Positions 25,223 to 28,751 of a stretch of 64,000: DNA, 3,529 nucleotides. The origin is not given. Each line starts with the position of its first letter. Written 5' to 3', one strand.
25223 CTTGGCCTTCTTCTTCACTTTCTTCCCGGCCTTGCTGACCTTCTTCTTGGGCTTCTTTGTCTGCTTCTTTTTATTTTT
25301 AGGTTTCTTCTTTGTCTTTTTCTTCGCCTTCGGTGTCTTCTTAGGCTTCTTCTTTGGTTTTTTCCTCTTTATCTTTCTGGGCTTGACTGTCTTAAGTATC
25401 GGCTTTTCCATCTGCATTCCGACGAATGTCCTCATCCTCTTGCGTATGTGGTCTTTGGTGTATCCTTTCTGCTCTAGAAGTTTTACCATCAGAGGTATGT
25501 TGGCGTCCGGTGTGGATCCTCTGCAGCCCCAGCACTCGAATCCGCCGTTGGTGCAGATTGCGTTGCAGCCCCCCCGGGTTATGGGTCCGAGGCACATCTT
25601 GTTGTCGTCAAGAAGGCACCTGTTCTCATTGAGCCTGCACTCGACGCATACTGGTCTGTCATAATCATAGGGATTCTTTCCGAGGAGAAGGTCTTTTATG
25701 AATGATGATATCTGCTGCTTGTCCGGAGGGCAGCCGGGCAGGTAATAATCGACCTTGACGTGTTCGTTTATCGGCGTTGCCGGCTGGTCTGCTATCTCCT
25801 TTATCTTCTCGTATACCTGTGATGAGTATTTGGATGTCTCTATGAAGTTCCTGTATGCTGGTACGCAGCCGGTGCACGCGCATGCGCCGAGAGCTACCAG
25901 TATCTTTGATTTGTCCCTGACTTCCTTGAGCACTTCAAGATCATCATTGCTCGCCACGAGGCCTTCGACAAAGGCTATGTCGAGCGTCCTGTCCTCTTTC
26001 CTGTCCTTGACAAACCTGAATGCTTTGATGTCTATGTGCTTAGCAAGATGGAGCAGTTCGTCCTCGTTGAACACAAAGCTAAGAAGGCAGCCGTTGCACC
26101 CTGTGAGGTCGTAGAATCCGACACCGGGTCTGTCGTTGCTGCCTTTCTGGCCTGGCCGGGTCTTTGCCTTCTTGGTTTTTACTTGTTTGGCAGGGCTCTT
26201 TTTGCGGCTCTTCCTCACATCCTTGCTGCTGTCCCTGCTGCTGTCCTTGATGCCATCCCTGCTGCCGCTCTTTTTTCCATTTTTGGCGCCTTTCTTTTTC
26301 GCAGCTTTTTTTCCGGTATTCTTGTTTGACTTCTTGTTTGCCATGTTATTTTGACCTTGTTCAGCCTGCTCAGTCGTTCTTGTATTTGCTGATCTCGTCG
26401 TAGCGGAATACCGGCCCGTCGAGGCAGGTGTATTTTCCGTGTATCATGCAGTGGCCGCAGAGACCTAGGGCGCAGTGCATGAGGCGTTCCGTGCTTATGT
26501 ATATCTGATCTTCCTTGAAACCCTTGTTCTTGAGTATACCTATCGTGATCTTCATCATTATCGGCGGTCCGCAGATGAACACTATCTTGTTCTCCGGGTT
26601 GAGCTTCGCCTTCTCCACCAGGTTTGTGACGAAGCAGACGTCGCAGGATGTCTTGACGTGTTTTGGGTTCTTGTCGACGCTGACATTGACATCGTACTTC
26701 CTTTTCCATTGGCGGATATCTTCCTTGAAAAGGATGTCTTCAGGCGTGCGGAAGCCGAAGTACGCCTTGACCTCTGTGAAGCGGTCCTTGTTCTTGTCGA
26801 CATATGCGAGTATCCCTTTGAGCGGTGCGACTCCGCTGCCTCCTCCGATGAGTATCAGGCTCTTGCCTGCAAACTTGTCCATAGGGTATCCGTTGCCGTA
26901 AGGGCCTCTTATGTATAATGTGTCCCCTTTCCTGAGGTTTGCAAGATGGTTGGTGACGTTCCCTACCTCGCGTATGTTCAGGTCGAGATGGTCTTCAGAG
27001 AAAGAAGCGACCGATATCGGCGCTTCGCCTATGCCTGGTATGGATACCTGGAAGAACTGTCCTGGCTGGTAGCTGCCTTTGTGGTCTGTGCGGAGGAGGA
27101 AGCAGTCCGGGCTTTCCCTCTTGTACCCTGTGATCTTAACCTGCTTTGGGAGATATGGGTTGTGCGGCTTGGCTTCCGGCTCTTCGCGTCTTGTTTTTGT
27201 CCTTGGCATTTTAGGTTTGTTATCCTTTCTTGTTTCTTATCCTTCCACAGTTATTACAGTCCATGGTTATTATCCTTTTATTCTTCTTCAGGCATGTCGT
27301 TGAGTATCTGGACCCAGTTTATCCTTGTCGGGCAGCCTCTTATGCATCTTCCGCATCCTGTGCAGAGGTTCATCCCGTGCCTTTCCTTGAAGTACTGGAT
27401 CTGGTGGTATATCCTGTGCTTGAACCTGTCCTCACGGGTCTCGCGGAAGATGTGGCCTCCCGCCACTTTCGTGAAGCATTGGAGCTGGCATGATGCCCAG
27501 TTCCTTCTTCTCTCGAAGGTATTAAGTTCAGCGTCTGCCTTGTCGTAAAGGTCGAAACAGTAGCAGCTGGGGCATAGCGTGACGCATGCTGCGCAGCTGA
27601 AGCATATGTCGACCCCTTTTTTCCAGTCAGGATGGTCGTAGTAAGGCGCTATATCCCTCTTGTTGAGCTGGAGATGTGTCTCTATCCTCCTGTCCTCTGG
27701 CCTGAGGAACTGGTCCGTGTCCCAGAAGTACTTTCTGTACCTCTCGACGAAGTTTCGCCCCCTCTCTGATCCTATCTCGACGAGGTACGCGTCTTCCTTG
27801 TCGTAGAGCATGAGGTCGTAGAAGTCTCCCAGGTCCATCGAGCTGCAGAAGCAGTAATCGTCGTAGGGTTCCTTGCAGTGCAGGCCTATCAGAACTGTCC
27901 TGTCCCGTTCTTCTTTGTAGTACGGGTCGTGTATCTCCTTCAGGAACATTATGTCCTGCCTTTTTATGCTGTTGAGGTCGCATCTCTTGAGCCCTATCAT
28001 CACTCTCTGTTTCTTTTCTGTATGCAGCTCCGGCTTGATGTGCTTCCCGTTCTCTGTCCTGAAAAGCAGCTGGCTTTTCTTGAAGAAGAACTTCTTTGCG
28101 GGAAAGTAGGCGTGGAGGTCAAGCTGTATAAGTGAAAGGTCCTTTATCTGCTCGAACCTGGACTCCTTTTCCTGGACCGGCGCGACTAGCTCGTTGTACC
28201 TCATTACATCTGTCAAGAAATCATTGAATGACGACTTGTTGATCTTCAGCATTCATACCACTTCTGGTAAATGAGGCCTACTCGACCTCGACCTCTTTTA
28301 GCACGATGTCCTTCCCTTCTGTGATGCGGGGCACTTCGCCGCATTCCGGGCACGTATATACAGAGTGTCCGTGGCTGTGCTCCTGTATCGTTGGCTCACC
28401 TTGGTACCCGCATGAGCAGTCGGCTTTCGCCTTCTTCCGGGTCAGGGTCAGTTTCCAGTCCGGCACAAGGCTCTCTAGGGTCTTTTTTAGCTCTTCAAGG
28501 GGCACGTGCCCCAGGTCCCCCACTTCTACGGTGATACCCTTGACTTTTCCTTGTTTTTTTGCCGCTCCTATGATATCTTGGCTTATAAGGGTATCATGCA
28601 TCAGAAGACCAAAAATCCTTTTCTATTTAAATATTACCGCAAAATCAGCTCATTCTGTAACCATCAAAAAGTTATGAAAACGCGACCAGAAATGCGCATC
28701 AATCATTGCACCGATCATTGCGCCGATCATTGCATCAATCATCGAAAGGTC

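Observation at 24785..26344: Hydrogenase small subunit carrying histone-H1-like poly-lysine tails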

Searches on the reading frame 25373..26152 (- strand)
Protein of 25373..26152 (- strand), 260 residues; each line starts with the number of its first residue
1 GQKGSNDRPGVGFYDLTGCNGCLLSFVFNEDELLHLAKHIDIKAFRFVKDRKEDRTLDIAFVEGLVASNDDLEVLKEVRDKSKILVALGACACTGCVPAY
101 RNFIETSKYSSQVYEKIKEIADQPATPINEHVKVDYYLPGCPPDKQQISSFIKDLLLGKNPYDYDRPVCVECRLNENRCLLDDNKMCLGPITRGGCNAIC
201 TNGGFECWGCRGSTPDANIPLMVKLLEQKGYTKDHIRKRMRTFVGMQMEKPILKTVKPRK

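Call 8: find_homologous_proteins(query=window:25373-26152:-)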
Query seq(260 aa) (260 aa): 422 proteins with E <= 0.001 among 628 candidates; the best 120 are listed.
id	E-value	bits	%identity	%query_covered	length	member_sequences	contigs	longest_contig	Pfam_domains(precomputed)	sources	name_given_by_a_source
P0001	5.6e-137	473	76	94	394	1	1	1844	PF01058.30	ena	-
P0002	6.6e-137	473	74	100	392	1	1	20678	PF01058.30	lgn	-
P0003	1.0e-136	473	76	97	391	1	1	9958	PF01058.30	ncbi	-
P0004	1.3e-134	466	75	97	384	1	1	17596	PF01058.30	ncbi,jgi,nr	ncbi:hypothetical protein KY349_04290 [Candidatus Woesearchaeota archaeon]|jgi:coenzyme F420-reducin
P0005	2.7e-133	461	75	95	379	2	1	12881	PF01058.30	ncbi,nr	ncbi:hypothetical protein KY359_02030 [Candidatus Woesearchaeota archaeon]|nr:hypothetical protein [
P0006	2.5e-132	458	71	100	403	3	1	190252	PF01058.30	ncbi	-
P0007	1.1e-130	453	72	99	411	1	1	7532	PF01058.30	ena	-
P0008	1.6e-130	452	72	95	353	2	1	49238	PF01058.30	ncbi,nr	ncbi:hypothetical protein JW898_05255 [Candidatus Woesearchaeota archaeon]|nr:hypothetical protein [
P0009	1.8e-130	452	72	98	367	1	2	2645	PF01058.30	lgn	-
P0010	8.5e-130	450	70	98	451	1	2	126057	PF01058.30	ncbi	ncbi:MAG: hypothetical protein V1729_01620 [Candidatus Woesearchaeota archaeon]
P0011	9.5e-129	446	74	96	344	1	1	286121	PF01058.30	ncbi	-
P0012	2.8e-128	445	73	96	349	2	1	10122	PF01058.30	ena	-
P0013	7.1e-128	444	69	96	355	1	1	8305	PF01058.30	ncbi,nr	ncbi:hypothetical protein KY363_04540 [Candidatus Woesearchaeota archaeon]|nr:hypothetical protein [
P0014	1.1e-127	443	73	94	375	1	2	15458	PF01058.30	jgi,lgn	-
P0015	9.3e-126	437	72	94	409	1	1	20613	PF01058.30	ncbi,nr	ncbi:hypothetical protein KY362_01825 [Candidatus Woesearchaeota archaeon]|nr:hypothetical protein [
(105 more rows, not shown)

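Call 16: find_encoding_contigs(protein=P0011, flank=10000, max_places=2)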
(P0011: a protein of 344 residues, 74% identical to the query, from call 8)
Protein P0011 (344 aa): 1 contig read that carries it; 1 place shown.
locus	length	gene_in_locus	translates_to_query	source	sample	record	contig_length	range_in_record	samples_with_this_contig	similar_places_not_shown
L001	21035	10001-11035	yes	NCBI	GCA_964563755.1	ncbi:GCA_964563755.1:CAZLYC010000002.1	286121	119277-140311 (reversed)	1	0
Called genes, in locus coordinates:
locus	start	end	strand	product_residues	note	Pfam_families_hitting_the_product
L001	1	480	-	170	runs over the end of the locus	PF18765:Polbeta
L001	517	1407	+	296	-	PF04015:DUF362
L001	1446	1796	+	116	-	-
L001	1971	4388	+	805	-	PF01326:PPDK_N, PF00391:PEP-utilizers, PF02896:PEP-utilizers_C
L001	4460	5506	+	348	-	PF14528:LAGLIDADG_3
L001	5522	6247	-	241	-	PF01978:TrmB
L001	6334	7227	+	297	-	-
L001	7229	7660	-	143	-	-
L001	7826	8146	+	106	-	PF01155:HypA (weak)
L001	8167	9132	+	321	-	PF13183:Fer4_8 (faint), PF13187:Fer4_9 (faint), PF17179:Fer4_22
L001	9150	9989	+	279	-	PF00175:NAD_binding_1, PF10418:DHODB_Fe-S_bind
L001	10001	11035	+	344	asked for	PF01058:Oxidored_q6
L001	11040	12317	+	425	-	PF00374:NiFeSe_Hases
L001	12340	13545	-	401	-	PF00342:PGI (weak)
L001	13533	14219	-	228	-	PF00121:TIM, PF03060:NMO (weak), PF05690:ThiG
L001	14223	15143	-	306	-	PF01116:F_bP_aldolase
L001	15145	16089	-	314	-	PF00294:PfkB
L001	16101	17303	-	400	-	PF00162:PGK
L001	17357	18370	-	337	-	PF00044:Gp_dh_N, PF02800:Gp_dh_C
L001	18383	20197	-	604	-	PF05693:Glycogen_syn, PF08323:Glyco_transf_5 (weak), PF00534:Glycos_transf_1 (faint), PF13692:Glyco_trans_1_4 (faint)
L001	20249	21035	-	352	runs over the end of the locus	PF01047:MarR (faint), PF08279:HTH_11 (faint), PF12840:HTH_20 (faint), PF13404:HTH_AsnC-type, PF13412:HTH_24, PF01037:AsnC_trans_reg (faint), PF13404:HTH_AsnC-type, PF13412:HTH_24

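Call 47: search_protein_representatives(protein=window:25400-26131:-)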
Query: 244 residues. Proteins with E-value up to 0.001 (for the whole library): 1993; up to 1e-10: 972; up to 1e-30: 190. The best 150 are listed.
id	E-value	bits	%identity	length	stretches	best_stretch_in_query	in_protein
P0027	2.2e-107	374.5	63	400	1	1-244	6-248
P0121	3.1e-95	334.7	59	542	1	1-244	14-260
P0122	7.8e-81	287.5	52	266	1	1-241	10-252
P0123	3.5e-70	252.6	48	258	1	4-243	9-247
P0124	6.9e-62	225.4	46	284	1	4-241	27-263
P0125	1.4e-59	217.9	44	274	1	4-243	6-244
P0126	1.8e-58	214.3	42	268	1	1-239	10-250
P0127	2.7e-56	207.1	40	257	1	4-238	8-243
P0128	2.9e-56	207.1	62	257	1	106-243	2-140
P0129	5.5e-55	202.8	39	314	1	2-239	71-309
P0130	8.1e-55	202.3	43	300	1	1-241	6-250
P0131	1.6e-54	201.3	52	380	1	78-244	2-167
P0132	2.0e-54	201.0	42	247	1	1-240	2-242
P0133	9.0e-54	198.9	41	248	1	3-229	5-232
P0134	1.0e-53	198.7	42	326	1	1-232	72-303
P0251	1.5e-36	142.5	38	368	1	1-220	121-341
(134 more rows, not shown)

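Call 49: list_cluster_members(proteins=[P0121, P0129, P0131, P0134, P0130, P0251])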
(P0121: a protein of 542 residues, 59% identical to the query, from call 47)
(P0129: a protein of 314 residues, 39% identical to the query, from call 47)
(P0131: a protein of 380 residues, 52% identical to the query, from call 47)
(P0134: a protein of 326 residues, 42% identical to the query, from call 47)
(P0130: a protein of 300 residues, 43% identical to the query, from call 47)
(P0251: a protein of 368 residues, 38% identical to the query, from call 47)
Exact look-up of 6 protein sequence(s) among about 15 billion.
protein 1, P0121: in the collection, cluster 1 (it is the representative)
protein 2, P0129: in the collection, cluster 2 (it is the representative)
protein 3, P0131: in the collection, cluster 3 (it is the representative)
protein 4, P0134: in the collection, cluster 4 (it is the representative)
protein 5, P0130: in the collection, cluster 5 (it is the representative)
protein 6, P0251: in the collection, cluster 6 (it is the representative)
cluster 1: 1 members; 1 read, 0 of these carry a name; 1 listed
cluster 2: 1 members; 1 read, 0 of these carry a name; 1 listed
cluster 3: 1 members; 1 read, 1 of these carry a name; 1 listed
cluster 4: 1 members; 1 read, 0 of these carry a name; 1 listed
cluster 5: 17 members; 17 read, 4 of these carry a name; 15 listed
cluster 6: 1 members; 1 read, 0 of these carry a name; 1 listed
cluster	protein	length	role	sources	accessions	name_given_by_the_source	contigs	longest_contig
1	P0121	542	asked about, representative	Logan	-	-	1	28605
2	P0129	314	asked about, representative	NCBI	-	-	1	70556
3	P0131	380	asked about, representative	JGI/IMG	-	hypothetical protein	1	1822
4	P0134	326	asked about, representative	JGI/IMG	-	-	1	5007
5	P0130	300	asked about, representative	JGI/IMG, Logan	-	-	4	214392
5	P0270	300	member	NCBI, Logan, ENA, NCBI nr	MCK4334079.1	hypothetical protein KAX06_04755 [candidate division WOR-3 bacterium] | hypothetical protein [candidate division WOR-3 bacterium]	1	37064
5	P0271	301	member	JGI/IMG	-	sulfhydrogenase subunit delta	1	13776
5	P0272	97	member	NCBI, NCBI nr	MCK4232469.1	oxidoreductase, partial [candidate division WOR-3 bacterium] | oxidoreductase [candidate division WOR-3 bacterium]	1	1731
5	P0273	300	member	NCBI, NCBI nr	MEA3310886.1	MAG: hypothetical protein U9Q76_01570 [candidate division WOR-3 bacterium] | hypothetical protein [candidate division WOR-3 bacterium]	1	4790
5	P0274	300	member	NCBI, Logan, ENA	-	-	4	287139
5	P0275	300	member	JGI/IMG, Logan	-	-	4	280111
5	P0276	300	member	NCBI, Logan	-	-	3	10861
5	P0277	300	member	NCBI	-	-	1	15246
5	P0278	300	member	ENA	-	-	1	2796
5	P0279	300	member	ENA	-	-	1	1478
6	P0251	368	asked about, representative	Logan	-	-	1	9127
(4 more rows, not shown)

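Call 50: find_encoding_contigs(protein=P0129, flank=6000, max_places=1)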
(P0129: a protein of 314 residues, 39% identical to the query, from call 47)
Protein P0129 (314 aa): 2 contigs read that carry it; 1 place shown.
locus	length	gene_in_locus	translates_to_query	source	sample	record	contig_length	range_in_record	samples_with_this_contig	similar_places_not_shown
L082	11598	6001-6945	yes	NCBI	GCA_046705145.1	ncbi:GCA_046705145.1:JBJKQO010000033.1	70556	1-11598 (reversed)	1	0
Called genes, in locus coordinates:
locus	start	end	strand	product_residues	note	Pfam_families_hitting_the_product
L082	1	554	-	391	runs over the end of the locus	PF00162:PGK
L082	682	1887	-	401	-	PF04015:DUF362, PF14697:Fer4_21 (faint), PF00037:Fer4 (weak), PF12797:Fer4_2 (faint), PF12837:Fer4_6 (weak), PF12838:Fer4_7 (faint), PF13183:Fer4_8 (faint), PF13484:Fer4_16 (faint)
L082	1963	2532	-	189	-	-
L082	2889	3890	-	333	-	PF00044:Gp_dh_N, PF02800:Gp_dh_C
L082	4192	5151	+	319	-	PF13183:Fer4_8 (faint), PF12838:Fer4_7 (faint), PF13187:Fer4_9 (faint), PF13534:Fer4_17 (faint), PF13746:Fer4_18 (faint), PF14697:Fer4_21 (faint), PF00037:Fer4 (faint), PF17179:Fer4_22, +2 more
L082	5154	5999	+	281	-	PF00175:NAD_binding_1, PF10418:DHODB_Fe-S_bind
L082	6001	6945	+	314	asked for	PF01058:Oxidored_q6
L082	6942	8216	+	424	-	PF00374:NiFeSe_Hases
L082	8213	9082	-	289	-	-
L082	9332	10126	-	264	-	PF13489:Methyltransf_23, PF03291:mRNA_G-N7_MeTrfase (weak), PF08241:Methyltransf_11, PF08242:Methyltransf_12, PF13649:Methyltransf_25, PF13847:Methyltransf_31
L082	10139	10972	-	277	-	-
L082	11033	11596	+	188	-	?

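Call 51: find_encoding_contigs(protein=P0121, flank=6000, max_places=1)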
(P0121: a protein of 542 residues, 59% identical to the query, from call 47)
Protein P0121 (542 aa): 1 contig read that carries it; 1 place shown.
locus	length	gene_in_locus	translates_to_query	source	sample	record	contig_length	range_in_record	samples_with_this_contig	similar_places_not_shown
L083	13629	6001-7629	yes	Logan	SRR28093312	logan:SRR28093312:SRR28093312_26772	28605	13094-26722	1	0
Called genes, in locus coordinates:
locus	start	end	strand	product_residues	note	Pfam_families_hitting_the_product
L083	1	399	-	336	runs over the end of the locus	PF01924:HypD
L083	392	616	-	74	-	PF01455:HupF_HypC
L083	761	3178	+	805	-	PF01326:PPDK_N, PF00391:PEP-utilizers, PF02896:PEP-utilizers_C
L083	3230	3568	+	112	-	-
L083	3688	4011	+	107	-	PF01155:HypA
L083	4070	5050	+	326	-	PF12838:Fer4_7 (faint), PF13746:Fer4_18 (faint), PF13187:Fer4_9 (faint), PF13183:Fer4_8 (weak), PF13237:Fer4_10 (faint), PF17179:Fer4_22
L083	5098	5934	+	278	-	PF00175:NAD_binding_1, PF10418:DHODB_Fe-S_bind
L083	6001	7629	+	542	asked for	PF01058:Oxidored_q6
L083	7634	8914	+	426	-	PF00374:NiFeSe_Hases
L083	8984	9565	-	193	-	PF06130:PTAC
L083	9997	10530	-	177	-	PF13302:Acetyltransf_3 (weak), PF13527:Acetyltransf_9 (weak), PF00583:Acetyltransf_1, PF13673:Acetyltransf_10, PF13508:Acetyltransf_7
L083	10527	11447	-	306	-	-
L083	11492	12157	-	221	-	PF00121:TIM, PF13242:Hydrolase_like (faint), PF05690:ThiG (weak)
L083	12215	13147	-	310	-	PF01116:F_bP_aldolase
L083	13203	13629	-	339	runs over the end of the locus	PF00294:PfkB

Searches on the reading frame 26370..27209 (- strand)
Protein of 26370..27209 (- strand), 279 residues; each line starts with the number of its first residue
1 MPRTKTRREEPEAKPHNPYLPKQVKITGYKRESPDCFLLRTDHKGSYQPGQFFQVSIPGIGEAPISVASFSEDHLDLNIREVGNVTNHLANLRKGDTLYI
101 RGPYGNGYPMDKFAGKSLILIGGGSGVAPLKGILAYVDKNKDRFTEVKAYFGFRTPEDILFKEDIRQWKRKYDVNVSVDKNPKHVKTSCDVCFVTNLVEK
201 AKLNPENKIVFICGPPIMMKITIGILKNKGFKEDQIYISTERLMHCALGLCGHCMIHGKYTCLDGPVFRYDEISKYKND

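Call 6: search_protein_families(library=pfam, proteins=[window:26370-27209:-])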
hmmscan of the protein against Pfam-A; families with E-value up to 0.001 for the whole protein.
window:26370-27209:- (279 aa): 3 families
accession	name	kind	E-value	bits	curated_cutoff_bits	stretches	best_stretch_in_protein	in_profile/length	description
PF00175.26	NAD_binding_1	-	8.1e-16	59.1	22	1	120-222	1-107/109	Oxidoreductase NAD-binding domain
PF10418.14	DHODB_Fe-S_bind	-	2.8e-10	40.2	23.9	1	241-273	1-40/41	Iron-sulfur cluster binding domain of dihydroorotate dehydrogenase B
PF00970.30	FAD_binding_6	-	0.00011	22.9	21.1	1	41-106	24-96/99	Oxidoreductase FAD-binding domain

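Call 7: search_protein_families(library=ncbifam, proteins=[window:26370-27209:-])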
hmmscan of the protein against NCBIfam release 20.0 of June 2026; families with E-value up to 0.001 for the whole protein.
window:26370-27209:- (279 aa): 28 families (the best 25 are shown)
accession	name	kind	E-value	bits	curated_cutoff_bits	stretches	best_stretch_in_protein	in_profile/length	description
TIGR02911.1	sulfite_red_B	equivalog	1.6e-79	266.7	288.6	1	18-272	2-255/261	anaerobic sulfite reductase subunit AsrB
NF006220.0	PRK08345.1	subfamily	3e-63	213.8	395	1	43-273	39-287/294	cytochrome-c3 hydrogenase subunit gamma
NF040835.1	sulfhyd_HydG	equivalog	1.2e-50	172.4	650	1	17-273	13-284/292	NADPH-dependent hydrogenase/sulfhydrogenase 1 subunit gamma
NF040830.1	sulfhyd_ShyC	equivalog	1.7e-49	168.5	600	1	42-272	34-280/288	NAD(P)-dependent hydrogenase/sulfhydrogenase 2 subunit gamma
NF000796.0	PRK00054.1-1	equivalog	1e-48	165.8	224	1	21-275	3-237/254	dihydroorotate dehydrogenase electron transfer subunit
NF000798.0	PRK00054.1-3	equivalog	4.3e-34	118.2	219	1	23-273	7-242/244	dihydroorotate dehydrogenase electron transfer subunit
NF000799.0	PRK00054.1-4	equivalog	1.3e-28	99.8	314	1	47-273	33-256/258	dihydroorotate dehydrogenase electron transfer subunit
NF004862.0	PRK06222.1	subfamily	1.9e-24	86.6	220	1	46-270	27-245/281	sulfide/dihydroorotate dehydrogenase-like FAD/NAD-binding protein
NF000797.0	PRK00054.1-2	equivalog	3.8e-22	78.8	270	1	38-271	33-263/267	dihydroorotate dehydrogenase electron transfer subunit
NF009414.0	PRK12778.1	equivalog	5.3e-22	77.9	1103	1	46-272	27-247/752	bifunctional dihydroorotate dehydrogenase B NAD binding subunit/NADPH-dependent glutamate synthase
NF040810.1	BenC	equivalog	1.9e-19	70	430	1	42-237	129-326/333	benzoate 1,2-dioxygenase electron transfer component BenC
NF045803.1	MethMoxFADbindMmoC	equivalog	1.1e-18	67.1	500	1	44-238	137-337/343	aromatic/alkene monooxygenase hydroxylase FAD-binding subunit MmoC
TIGR01941.1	nqrF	equivalog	2e-17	63.2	295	1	81-237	238-399/405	NADH:ubiquinone reductase (Na(+)-transporting) subunit F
NF007964.0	PRK10684.1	equivalog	5.6e-16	58.4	383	1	17-237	5-233/333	NADH oxidoreductase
NF005963.0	PRK08051.1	equivalog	3.8e-13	49.3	230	1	39-237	23-226/233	NAD(P)H-flavin reductase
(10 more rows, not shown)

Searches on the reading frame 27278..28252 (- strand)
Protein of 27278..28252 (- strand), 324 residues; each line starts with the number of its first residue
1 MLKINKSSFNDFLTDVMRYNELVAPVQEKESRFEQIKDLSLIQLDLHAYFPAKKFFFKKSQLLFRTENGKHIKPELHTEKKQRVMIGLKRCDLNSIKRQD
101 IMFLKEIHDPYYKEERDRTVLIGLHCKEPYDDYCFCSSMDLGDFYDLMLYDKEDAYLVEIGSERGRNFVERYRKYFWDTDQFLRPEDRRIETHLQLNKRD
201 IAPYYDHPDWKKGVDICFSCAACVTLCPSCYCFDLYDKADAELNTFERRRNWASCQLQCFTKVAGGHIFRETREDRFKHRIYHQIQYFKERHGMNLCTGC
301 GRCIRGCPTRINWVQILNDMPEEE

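Call 6: search_protein_families(library=pfam, proteins=[window:27278-28252:-])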
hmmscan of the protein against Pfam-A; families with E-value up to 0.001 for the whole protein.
window:27278-28252:- (324 aa): 8 families
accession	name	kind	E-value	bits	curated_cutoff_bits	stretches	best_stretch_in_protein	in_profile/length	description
PF17179.9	Fer4_22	-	2.1e-28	99.4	27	1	217-311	2-95/95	4Fe-4S dicluster domain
PF13183.11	Fer4_8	-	2.4e-07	31.6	27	1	214-311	2-68/68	4Fe-4S dicluster domain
PF12838.12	Fer4_7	-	8e-07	29.9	27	0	288-310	29-51/52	4Fe-4S dicluster domain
PF13187.11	Fer4_9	-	8.3e-07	29.4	27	1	254-310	7-50/52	4Fe-4S dicluster domain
PF13237.11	Fer4_10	-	2.9e-06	27.5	25.5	0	295-309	7-21/53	4Fe-4S dicluster domain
PF12797.12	Fer4_2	-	0.00019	21.6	24.5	0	296-309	9-22/22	4Fe-4S binding domain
PF00037.32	Fer4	-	0.00029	20.9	21.1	0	295-309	6-20/24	4Fe-4S binding domain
PF14697.11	Fer4_21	-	0.00065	20.2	35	0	295-309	39-53/59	4Fe-4S dicluster domain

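Call 7: search_protein_families(library=ncbifam, proteins=[window:27278-28252:-])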
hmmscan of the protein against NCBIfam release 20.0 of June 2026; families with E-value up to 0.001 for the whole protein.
window:27278-28252:- (324 aa): 4 families
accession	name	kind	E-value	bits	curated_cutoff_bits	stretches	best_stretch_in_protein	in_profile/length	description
NF040829.1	sulfhyd_ShyB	equivalog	4.3e-59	200.2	690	1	2-322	4-331/334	NAD(P)-dependent hydrogenase/sulfhydrogenase 2 subunit beta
NF040833.1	sulfhyd_HydB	equivalog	5.9e-51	173.4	750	1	3-317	5-332/367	NADPH-dependent hydrogenase/sulfhydrogenase 1 subunit beta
TIGR02910.1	sulfite_red_A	equivalog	5.5e-50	170.5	323.15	1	31-320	41-326/334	anaerobic sulfite reductase subunit AsrA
NF005506.0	PRK07118.1-5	equivalog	0.00053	19.5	388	0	215-320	170-270/279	Fe-S cluster domain-containing protein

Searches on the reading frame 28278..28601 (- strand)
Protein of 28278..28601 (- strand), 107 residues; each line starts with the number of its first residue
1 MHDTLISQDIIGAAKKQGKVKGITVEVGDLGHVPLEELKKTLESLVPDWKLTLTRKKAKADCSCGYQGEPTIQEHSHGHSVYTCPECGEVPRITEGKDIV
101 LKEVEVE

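Call 6: search_protein_families(library=pfam, proteins=[window:28278-28601:-])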
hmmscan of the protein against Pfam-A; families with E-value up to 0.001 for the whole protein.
window:28278-28601:- (107 aa): 1 family
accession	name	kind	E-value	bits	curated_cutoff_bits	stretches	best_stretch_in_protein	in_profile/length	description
PF01155.25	HypA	-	3.3e-10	40.4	28.9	1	1-106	1-112/112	Hydrogenase/urease nickel incorporation, metallochaperone, hypA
